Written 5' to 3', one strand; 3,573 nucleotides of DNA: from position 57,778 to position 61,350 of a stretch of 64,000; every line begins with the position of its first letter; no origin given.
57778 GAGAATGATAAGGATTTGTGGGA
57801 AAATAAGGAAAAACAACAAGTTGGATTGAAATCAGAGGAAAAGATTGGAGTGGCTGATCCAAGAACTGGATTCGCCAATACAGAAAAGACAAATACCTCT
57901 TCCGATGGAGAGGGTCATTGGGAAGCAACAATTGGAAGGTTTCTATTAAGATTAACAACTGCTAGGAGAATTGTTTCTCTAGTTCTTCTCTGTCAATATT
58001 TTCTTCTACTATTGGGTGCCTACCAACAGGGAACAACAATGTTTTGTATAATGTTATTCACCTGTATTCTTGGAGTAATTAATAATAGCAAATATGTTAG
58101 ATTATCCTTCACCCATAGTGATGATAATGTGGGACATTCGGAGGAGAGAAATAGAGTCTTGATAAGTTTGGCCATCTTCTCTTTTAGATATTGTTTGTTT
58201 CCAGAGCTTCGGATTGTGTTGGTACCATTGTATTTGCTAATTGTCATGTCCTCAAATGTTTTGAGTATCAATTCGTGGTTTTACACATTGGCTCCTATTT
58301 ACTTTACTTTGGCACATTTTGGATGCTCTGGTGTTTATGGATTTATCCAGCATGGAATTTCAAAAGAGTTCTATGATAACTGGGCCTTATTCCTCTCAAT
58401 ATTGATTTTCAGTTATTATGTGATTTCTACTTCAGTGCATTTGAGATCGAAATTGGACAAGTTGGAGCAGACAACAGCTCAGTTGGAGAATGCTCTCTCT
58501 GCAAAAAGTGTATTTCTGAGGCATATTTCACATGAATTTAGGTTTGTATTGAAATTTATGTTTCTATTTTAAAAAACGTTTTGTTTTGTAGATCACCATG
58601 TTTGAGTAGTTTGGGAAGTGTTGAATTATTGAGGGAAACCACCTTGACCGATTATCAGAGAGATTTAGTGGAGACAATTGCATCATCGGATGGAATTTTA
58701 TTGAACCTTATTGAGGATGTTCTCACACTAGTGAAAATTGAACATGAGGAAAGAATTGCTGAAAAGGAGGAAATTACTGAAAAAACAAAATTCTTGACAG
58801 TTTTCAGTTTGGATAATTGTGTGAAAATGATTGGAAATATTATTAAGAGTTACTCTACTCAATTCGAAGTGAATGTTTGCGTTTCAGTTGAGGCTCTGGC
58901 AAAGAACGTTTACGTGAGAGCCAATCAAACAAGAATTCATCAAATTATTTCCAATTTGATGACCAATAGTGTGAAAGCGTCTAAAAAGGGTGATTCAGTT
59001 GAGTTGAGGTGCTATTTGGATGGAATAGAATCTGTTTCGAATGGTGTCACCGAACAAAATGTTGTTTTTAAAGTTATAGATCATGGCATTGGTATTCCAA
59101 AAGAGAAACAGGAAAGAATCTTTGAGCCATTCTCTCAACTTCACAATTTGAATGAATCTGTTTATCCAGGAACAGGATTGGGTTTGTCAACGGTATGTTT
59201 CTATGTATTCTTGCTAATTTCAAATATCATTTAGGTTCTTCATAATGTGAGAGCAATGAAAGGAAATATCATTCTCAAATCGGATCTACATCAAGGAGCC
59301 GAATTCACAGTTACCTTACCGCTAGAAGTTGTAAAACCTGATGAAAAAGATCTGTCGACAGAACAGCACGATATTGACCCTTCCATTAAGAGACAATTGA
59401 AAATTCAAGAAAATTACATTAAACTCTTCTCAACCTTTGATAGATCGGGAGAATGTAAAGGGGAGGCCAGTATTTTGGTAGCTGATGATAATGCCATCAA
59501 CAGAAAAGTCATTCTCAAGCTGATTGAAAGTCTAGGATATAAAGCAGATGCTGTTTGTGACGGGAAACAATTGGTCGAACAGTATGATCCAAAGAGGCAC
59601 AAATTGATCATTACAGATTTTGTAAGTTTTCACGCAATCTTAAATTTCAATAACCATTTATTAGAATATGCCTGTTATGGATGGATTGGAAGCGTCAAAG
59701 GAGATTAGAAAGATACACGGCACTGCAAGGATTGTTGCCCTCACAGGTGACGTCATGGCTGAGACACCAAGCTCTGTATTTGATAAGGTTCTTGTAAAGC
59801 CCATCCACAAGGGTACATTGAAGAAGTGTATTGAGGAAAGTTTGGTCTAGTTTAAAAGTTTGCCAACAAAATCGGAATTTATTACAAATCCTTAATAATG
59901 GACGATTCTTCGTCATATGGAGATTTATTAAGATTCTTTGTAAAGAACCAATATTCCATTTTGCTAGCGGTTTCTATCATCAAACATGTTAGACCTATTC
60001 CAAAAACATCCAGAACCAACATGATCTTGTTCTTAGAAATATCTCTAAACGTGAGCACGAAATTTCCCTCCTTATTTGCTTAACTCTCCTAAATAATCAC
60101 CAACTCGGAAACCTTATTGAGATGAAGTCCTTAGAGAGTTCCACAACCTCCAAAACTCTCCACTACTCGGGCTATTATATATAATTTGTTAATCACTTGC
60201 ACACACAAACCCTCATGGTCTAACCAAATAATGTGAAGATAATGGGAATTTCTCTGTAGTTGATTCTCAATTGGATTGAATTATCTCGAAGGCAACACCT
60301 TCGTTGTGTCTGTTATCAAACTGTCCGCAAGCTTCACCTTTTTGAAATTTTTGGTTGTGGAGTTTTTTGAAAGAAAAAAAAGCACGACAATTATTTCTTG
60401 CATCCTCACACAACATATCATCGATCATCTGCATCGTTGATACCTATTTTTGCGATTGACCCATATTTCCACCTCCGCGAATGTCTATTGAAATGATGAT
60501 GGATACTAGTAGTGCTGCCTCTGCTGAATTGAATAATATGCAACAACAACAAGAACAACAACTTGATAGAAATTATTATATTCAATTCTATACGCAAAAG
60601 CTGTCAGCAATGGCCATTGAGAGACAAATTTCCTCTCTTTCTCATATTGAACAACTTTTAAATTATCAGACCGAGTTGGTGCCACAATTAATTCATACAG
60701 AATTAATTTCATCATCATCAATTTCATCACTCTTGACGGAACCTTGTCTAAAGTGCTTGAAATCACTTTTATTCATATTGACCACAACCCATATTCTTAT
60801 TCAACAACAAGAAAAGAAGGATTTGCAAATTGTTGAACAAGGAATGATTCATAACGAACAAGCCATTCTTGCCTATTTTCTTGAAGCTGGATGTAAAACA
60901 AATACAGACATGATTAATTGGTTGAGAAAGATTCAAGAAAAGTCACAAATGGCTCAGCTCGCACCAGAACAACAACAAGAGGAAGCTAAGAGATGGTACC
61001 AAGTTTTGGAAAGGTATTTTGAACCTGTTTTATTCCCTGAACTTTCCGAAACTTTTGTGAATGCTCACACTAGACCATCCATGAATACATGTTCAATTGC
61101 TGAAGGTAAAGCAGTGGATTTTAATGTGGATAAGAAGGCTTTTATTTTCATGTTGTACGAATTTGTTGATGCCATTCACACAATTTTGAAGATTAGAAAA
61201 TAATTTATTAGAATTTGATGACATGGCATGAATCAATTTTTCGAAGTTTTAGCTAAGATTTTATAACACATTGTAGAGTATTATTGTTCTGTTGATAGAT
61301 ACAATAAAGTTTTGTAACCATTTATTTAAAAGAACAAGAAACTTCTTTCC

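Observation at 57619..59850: Four-exon hybrid histidine kinase with a 6-TM sensor and three 42-50 nt introns that each cut a signature motif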

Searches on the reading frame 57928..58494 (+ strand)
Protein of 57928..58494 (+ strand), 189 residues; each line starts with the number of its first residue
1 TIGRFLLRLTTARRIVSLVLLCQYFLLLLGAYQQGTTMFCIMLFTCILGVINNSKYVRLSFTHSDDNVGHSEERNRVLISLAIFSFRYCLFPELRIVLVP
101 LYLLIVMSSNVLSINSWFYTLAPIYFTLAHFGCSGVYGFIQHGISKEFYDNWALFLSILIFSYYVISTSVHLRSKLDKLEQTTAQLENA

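Call 27: search_protein_representatives(alignment_id=A2)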
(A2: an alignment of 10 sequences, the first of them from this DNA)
Query: 10 sequences, 196 profile positions. Proteins with E-value up to 0.001 (for the whole library): 45; up to 1e-10: 32; up to 1e-30: 9. The best 45 are listed.
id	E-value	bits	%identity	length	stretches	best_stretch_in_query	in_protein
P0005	1.3e-73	263.1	-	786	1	2-196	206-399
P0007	2.1e-68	246.1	-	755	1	2-196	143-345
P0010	1.4e-66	240.2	-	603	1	2-196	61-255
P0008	2.6e-66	239.3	-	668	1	2-196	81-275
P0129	2.8e-66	239.2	-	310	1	1-196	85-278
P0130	3.9e-64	232.2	-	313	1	2-196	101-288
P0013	1.5e-59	217.2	-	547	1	7-196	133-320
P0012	6.9e-53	195.5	-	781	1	3-196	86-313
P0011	4.7e-31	124.3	-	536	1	66-194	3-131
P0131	2.2e-29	118.8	-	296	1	5-164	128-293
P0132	4.2e-29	117.9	-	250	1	8-196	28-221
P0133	4.0e-28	114.7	-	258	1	6-193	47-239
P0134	1.6e-25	106.2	-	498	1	5-196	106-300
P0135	4.5e-25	104.8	-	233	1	6-196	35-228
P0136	1.0e-24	103.6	-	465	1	2-196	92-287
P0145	2.6e-17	79.5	-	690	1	16-196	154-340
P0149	7.3e-15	71.5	-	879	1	5-196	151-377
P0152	8.6e-14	68.0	-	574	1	6-196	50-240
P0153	5.0e-13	65.4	-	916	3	118-196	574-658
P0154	1.1e-10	57.9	-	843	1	3-196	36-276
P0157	1.3e-09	54.3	-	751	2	52-187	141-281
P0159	9.9e-09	51.4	-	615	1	16-194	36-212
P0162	2.2e-06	43.8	-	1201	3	118-196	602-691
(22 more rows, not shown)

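Call 40: search_protein_families(library=pfam, alignment_id=A3, max_evalue=10)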
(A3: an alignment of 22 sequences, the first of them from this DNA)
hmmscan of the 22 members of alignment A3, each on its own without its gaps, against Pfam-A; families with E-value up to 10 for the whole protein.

A. member 1, seq(189 aa): 0 families

B. families by the number of members that match (of 22 scanned): 8 families
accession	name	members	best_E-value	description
PF18160.6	SLATT_5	1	0.012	SMODS and SLOG-associating 2TM effector domain family 5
PF21741.2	DUF6867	1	0.022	Domain of unknown function (DUF6867)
PF04530.17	Viral_Beta_CD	1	0.083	Viral Beta C/D like family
PF00689.26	Cation_ATPase_C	1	0.094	Cation transporting ATPase, C-terminus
PF10003.15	DUF2244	1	0.24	Integral membrane protein (DUF2244)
PF10864.13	DUF2663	1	0.95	Protein of unknown function (DUF2663)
PF05814.16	Ac76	1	1.7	Orf76 (Ac76)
PF10953.13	DUF2754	1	4.2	Protein of unknown function (DUF2754)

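Call 41: find_encoding_contigs(protein=P0130, flank=5000, max_places=3)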
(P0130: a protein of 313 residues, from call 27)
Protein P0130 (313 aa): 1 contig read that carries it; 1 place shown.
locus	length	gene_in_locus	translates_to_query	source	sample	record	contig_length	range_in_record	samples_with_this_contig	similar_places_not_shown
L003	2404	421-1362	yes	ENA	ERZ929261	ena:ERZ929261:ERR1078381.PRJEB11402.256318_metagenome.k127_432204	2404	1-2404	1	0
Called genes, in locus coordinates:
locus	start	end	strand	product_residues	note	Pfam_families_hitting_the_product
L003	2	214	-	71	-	?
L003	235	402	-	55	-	-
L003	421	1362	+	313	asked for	-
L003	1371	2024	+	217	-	PF00512:HisKA (weak), PF02518:HATPase_c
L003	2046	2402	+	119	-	?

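Call 43: find_encoding_contigs(protein=P0133, flank=4000, max_places=2)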
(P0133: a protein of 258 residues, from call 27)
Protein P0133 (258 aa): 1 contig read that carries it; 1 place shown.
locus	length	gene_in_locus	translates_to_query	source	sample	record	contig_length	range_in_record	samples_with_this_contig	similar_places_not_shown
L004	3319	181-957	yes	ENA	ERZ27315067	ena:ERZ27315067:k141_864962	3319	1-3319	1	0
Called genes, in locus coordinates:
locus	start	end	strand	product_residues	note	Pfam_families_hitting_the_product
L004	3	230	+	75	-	?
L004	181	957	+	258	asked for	-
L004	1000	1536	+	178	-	PF02518:HATPase_c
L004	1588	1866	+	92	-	-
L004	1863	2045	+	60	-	-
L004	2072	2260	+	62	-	PF00072:Response_reg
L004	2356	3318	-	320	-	?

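Call 44: predict_structure(alignment_id=A3)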
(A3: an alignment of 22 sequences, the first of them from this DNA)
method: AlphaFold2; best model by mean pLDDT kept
length: 189 residues; sequences in the alignment: 22
mean_pLDDT: 91.6   pTM: 0.81
mean pLDDT of the five models: 91.6, 90.7, 90.8, 90.1, 88.4
residues with pLDDT >= 90: 145; 70-90: 36; 50-70: 8; < 50: 0
segments of 3 or more residues with pLDDT < 50: none
pLDDT, mean of each block of 10 residues (from residue 1): 89 87 95 97 96 82 69 94 96 93 90 89 95 96 95 96 92 94 97
secondary structure, 60 per line:
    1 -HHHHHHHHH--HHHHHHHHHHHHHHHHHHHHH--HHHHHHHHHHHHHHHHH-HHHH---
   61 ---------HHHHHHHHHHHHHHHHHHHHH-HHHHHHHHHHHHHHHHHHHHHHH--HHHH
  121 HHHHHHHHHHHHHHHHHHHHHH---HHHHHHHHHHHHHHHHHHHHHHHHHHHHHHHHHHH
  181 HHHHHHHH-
elements in order: H2-10 H13-33 H36-52 H54-57 H70-90 H92-114 H117-142 H146-188

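Call 53: search_solved_structures(query=A3, max_evalue=10)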
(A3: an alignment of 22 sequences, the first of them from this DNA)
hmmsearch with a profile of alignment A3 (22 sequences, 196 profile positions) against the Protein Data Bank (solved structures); distinct sequences matched with E-value up to 10: 0.

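Call 57: fold_search(model_id=the predicted structure, library=pdb)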
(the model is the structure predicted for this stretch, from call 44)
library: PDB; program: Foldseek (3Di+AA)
matches with E <= 10: 91; with E <= 0.001: 0
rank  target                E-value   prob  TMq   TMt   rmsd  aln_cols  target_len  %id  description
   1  8xma_B                1.2e+00  0.13  0.24  0.17  12.5       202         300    9  Cryo-EM structure of human ZnT1 WT, in the presence of zinc, determined in an outward-facing conformation (released 2024-10-30)
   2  7ue2_A                1.6e+00  0.23  0.30  0.21  12.5       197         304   12  Crystal structure of designed helical repeat protein RPB_PLP3_R6 bound to PLPx6 peptide (released 2023-03-29)
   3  6tq7_B                2.0e+00  0.08  0.16  0.13  15.0       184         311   14  Crystal structure of the Orexin-1 receptor in complex with SB-334867 (released 2020-01-01)
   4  3gs3                  2.5e+00  0.21  0.26  0.21   7.6       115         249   14  Structure of the N-terminal HEAT Domain of Symplekin from D. melanogaster (released 2009-07-14)
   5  3o2t                  2.8e+00  0.13  0.23  0.16  13.1       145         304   12  Crystal structure of the N-terminal domain of human Symplekin (released 2010-10-06)
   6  3nyj                  3.1e+00  0.13  0.27  0.28  20.9       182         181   10  Crystal Structure Analysis of APP E2 domain (released 2011-06-01)
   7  1t98_A                3.1e+00  0.06  0.19  0.14  19.7       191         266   10  Crystal Structure of MukF(1-287) (released 2005-05-24)
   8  8wcn_A                3.4e+00  0.30  0.47  0.27   5.8       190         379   13  Cryo-EM structure of PAO1-ImcA with GMPCPP (released 2024-03-13)
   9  9gm9_D                3.4e+00  0.09  0.25  0.17  19.0       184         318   14  MukBEF in a DNA capture state (released 2025-03-26)
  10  4yn0_B                3.6e+00  0.08  0.22  0.21  22.2       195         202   11  Crystal structure of APP E2 domain in complex with DR6 CRD domain (released 2015-04-15)
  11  9gm7_D                3.6e+00  0.06  0.21  0.14  20.1       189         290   14  MukBEF in a nucleotide-bound state with open neck gate (monomer) (released 2025-03-26)
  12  8xma_A                3.6e+00  0.06  0.20  0.17  12.6       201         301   10  Cryo-EM structure of human ZnT1 WT, in the presence of zinc, determined in an outward-facing conformation (released 2024-10-30)
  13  6xpd_A                3.8e+00  0.04  0.20  0.15  11.8       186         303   14  Cryo-EM structure of human ZnT8 double mutant - D110N and D224N, determined in outward-facing conformation (released 2020-08-05)
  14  6e9v_A                4.2e+00  0.20  0.37  0.34   8.4       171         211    9  DHF79 filament (released 2018-11-21)
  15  6nqw                  4.2e+00  0.09  0.23  0.19  15.4       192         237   10  Flagellar protein FcpA from Leptospira biflexa - hexagonal form (released 2020-01-29)
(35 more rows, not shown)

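Call 58: search_protein_families(library=ncbifam, proteins=[P0167], max_evalue=0.001)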
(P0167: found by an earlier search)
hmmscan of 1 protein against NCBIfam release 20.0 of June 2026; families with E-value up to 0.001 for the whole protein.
P0167 (697 aa): 117 families (the best 25 are shown)
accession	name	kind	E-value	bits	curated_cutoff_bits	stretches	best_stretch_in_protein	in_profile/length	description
TIGR02956.1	TMAO_torS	equivalog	2.6e-62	211.2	676.5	1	281-696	450-820/967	TMAO reductase system sensor histidine kinase/response regulator TorS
NF008099.0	PRK10841.1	equivalog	1.6e-49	168.5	920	2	268-551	446-704/949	two-component system sensor histidine kinase RcsC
NF041947.1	LuxQ_Vibrio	equivalog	2.4e-49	168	1200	1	287-692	464-835/843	quorum-sensing autoinducer 2 sensor kinase/phosphatase LuxQ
NF008318.0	PRK11107.1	equivalog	2.6e-49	168.1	890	2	289-542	287-523/920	two-component sensor histidine kinase BarA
NF011874.0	PRK15347.1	equivalog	4.4e-48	164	852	2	258-544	363-621/921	two component system sensor kinase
NF008302.0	PRK11091.1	equivalog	6.6e-48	163.5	838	2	284-552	272-520/779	aerobic respiration two-component sensor histidine kinase ArcB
NF038297.2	hybrid_HK_HrmK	equivalog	1.5e-40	139.5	725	1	274-668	214-574/607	hybrid histidine kinase/response regulator HrmK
NF045901.1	HisKinLetSLeg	equivalog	7.2e-38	130.2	1650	2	288-544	286-525/906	two-component system sensor histidine kinase LetS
NF046044.1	PnpS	equivalog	8.7e-35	120.4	400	1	294-536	169-390/390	two-component system histidine kinase PnpS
NF008543.0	PRK11466.1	equivalog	2.2e-33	115.2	982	1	282-568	431-691/914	TMAO reductase system sensor histidine kinase/response regulator TorS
NF007420.1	PRK09959.1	equivalog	1e-32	112.8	1995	1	274-669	691-1043/1197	acid-sensing system histidine kinase EvgS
NF047465.1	hybrid_HK_LvrA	exception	4.5e-31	107.7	1200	1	281-658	188-540/819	hybrid histidine kinase/response regulator LvrA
TIGR02966.1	phoR_proteo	equivalog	1.8e-29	102.8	334.2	1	287-535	106-333/333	phosphate regulon sensor histidine kinase PhoR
NF033092.0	HK_WalK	equivalog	1.6e-26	93.1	725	1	293-537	370-594/594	cell wall metabolism sensor histidine kinase WalK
NF008312.0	PRK11100.1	equivalog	2.3e-25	89.4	356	1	274-537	232-474/477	two-component system sensor histidine kinase CreC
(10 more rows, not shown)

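Call 60: list_cluster_members(proteins=[P0134, P0136, P0145, P0149, P0152, P0153, P0154, P0157, P0159, P0162])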
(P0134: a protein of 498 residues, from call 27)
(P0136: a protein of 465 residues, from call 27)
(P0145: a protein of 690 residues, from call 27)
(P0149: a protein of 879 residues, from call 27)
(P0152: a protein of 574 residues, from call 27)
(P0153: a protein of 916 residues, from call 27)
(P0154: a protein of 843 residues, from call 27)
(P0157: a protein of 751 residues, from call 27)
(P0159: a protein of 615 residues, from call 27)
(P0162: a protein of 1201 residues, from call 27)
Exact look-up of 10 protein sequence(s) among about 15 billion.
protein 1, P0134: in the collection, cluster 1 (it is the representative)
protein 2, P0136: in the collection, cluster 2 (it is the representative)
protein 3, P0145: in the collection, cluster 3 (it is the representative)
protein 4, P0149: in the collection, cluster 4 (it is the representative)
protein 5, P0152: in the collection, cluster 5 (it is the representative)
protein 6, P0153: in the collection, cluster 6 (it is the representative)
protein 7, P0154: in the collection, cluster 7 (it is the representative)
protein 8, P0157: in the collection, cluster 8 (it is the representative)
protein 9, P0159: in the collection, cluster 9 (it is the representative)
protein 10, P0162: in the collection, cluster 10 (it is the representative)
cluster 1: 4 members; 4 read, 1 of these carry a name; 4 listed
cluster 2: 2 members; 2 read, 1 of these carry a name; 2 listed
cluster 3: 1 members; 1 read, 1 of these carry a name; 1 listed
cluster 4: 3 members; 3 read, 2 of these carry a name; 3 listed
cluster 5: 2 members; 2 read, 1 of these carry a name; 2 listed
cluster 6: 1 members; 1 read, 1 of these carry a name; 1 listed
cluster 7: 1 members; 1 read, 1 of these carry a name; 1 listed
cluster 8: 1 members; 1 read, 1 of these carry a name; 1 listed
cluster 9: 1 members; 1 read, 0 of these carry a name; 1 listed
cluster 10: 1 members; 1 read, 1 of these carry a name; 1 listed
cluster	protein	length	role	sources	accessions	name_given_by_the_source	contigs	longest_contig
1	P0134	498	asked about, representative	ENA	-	-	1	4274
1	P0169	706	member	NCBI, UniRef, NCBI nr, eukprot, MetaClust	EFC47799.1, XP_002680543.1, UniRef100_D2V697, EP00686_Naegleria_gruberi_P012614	predicted protein [Naegleria gruberi] | histidine kinase n=1 Tax=Naegleria gruberi TaxID=5762 RepID=D2V697_NAEGR | uncharacterized protein NAEGRDRAFT_64357 [Naegleria gruberi]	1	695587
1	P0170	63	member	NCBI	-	-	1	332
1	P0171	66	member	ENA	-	-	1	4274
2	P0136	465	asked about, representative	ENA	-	-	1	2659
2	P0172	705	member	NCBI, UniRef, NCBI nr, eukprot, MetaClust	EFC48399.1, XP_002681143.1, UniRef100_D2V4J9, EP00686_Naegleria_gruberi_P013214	predicted protein [Naegleria gruberi] | histidine kinase n=1 Tax=Naegleria gruberi TaxID=5762 RepID=D2V4J9_NAEGR | uncharacterized protein NAEGRDRAFT_63756 [Naegleria gruberi]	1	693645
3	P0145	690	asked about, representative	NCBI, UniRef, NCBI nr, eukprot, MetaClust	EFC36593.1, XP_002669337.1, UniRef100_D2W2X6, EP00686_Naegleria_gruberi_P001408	predicted protein [Naegleria gruberi] | histidine kinase n=1 Tax=Naegleria gruberi TaxID=5762 RepID=D2W2X6_NAEGR | uncharacterized protein NAEGRDRAFT_75747 [Naegleria gruberi]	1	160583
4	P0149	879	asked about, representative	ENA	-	-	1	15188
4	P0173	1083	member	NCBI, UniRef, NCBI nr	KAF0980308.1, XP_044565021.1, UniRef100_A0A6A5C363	hypothetical protein FDP41_013522 [Naegleria fowleri] | Response regulatory domain-containing protein n=1 Tax=Naegleria fowleri TaxID=5763 ... | uncharacterized protein FDP41_013522 [Naegleria fowleri]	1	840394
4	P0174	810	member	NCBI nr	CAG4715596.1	unnamed protein product [Naegleria fowleri]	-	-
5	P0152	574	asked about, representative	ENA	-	-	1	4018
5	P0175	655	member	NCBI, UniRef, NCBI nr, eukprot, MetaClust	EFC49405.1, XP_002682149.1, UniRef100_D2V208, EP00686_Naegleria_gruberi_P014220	sensor histidine kinase/response regulator [Naegleria gruberi] | histidine kinase n=1 Tax=Naegleria gruberi TaxID=5762 RepID=D2V208_NAEGR | XP_002682149.1 sensor histidine kinase/response regulator [Naegleria gruberi strain NEG-M]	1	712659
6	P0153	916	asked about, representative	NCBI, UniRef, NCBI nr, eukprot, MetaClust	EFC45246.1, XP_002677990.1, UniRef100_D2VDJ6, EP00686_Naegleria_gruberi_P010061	multi-sensor signal transduction histidine kinase [Naegleria gruberi] | histidine kinase n=1 Tax=Naegleria gruberi TaxID=5762 RepID=D2VDJ6_NAEGR | XP_002677990.1 multi-sensor signal transduction histidine kinase [Naegleria gruberi ...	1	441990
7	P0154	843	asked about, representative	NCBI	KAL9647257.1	hypothetical protein ABK040_012609 [Willaertia magna]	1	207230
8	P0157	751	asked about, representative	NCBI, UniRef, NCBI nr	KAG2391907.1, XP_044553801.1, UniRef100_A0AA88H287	hypothetical protein C9374_013392 [Naegleria lovaniensis] | Response regulatory domain-containing protein n=1 Tax=Naegleria lovaniensis TaxID=51637 ... | uncharacterized protein C9374_013392 [Naegleria lovaniensis]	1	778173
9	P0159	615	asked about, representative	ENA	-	-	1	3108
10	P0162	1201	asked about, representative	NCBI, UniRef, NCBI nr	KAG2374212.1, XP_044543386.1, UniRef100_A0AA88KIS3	hypothetical protein C9374_011049 [Naegleria lovaniensis] | histidine kinase n=1 Tax=Naegleria lovaniensis TaxID=51637 RepID=A0AA88KIS3_NAELO | uncharacterized protein C9374_011049 [Naegleria lovaniensis]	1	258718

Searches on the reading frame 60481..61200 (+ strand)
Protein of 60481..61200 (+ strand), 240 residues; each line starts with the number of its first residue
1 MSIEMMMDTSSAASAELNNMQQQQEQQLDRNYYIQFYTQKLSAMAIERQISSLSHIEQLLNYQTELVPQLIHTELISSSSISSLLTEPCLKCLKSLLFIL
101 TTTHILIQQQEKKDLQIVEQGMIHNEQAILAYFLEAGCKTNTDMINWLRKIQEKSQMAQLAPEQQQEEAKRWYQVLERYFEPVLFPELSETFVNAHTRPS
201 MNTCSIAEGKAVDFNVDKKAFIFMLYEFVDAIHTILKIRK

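Call 58: search_protein_families(library=ncbifam, proteins=[P0167], max_evalue=0.001)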
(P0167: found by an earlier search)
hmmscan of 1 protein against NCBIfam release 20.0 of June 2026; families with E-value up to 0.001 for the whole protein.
P0167 (697 aa): 117 families (the best 25 are shown)
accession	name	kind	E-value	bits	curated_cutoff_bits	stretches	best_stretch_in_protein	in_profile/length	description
TIGR02956.1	TMAO_torS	equivalog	2.6e-62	211.2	676.5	1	281-696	450-820/967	TMAO reductase system sensor histidine kinase/response regulator TorS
NF008099.0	PRK10841.1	equivalog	1.6e-49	168.5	920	2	268-551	446-704/949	two-component system sensor histidine kinase RcsC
NF041947.1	LuxQ_Vibrio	equivalog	2.4e-49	168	1200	1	287-692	464-835/843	quorum-sensing autoinducer 2 sensor kinase/phosphatase LuxQ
NF008318.0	PRK11107.1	equivalog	2.6e-49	168.1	890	2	289-542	287-523/920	two-component sensor histidine kinase BarA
NF011874.0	PRK15347.1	equivalog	4.4e-48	164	852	2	258-544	363-621/921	two component system sensor kinase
NF008302.0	PRK11091.1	equivalog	6.6e-48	163.5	838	2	284-552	272-520/779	aerobic respiration two-component sensor histidine kinase ArcB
NF038297.2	hybrid_HK_HrmK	equivalog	1.5e-40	139.5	725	1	274-668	214-574/607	hybrid histidine kinase/response regulator HrmK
NF045901.1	HisKinLetSLeg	equivalog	7.2e-38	130.2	1650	2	288-544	286-525/906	two-component system sensor histidine kinase LetS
NF046044.1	PnpS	equivalog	8.7e-35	120.4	400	1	294-536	169-390/390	two-component system histidine kinase PnpS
NF008543.0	PRK11466.1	equivalog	2.2e-33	115.2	982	1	282-568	431-691/914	TMAO reductase system sensor histidine kinase/response regulator TorS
NF007420.1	PRK09959.1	equivalog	1e-32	112.8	1995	1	274-669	691-1043/1197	acid-sensing system histidine kinase EvgS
NF047465.1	hybrid_HK_LvrA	exception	4.5e-31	107.7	1200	1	281-658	188-540/819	hybrid histidine kinase/response regulator LvrA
TIGR02966.1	phoR_proteo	equivalog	1.8e-29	102.8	334.2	1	287-535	106-333/333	phosphate regulon sensor histidine kinase PhoR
NF033092.0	HK_WalK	equivalog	1.6e-26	93.1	725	1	293-537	370-594/594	cell wall metabolism sensor histidine kinase WalK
NF008312.0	PRK11100.1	equivalog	2.3e-25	89.4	356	1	274-537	232-474/477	two-component system sensor histidine kinase CreC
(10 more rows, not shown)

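Call 63: search_protein_families(library=pfam, proteins=[window:60481-61200:+], max_evalue=0.01)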
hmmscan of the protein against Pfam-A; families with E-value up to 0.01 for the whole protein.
window:60481-61200:+ (240 aa): 0 families
